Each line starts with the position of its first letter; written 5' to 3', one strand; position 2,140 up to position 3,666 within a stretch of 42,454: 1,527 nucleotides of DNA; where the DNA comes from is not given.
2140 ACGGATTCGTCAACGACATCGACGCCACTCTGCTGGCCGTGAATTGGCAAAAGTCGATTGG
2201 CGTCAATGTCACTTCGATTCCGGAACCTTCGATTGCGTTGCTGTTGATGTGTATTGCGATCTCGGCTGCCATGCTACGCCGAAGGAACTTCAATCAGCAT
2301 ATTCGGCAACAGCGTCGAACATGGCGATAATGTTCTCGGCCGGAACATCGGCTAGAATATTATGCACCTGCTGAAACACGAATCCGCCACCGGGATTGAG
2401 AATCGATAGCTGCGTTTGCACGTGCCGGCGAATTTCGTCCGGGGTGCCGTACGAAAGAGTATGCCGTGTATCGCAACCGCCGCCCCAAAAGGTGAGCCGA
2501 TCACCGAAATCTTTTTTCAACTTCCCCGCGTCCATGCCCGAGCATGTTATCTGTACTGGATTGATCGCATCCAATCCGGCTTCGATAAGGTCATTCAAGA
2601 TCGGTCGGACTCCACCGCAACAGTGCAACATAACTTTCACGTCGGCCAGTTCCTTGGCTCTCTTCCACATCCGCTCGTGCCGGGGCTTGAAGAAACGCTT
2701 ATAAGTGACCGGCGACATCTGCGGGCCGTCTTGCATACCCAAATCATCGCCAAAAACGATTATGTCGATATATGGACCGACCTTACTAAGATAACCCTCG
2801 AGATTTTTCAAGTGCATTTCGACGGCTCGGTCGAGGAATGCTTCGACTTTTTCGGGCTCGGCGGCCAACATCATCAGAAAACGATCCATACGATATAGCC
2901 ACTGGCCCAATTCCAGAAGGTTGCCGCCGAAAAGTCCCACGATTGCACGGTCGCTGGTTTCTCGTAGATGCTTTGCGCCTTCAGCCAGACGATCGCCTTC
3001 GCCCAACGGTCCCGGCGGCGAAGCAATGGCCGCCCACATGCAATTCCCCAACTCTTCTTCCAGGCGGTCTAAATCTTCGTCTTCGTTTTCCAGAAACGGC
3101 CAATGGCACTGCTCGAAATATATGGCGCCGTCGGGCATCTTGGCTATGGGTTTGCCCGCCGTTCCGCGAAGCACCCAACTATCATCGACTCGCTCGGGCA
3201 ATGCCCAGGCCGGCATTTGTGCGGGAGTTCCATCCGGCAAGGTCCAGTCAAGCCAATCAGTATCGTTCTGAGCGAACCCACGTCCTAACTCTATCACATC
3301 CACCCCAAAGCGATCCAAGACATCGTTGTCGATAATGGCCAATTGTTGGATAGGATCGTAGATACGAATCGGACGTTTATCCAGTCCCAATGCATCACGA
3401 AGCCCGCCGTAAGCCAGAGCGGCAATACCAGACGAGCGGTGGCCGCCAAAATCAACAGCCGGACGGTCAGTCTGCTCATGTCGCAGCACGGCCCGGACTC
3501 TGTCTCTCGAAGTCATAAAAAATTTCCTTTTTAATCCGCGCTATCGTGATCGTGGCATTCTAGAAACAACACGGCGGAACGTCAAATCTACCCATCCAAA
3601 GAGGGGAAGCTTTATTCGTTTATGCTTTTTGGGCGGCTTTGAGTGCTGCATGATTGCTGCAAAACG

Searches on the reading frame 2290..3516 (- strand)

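Call 66: search_protein_families(library=pfam, proteins=[window:2290-3516:-], max_evalue=0.00001)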
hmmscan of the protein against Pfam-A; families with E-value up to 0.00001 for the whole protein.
window:2290-3516:- (408 aa): 1 family
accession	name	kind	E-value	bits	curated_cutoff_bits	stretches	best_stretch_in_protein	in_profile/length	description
PF01208.23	URO-D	-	2e-20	73.5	23.9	1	209-406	161-346/346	Uroporphyrinogen decarboxylase (URO-D)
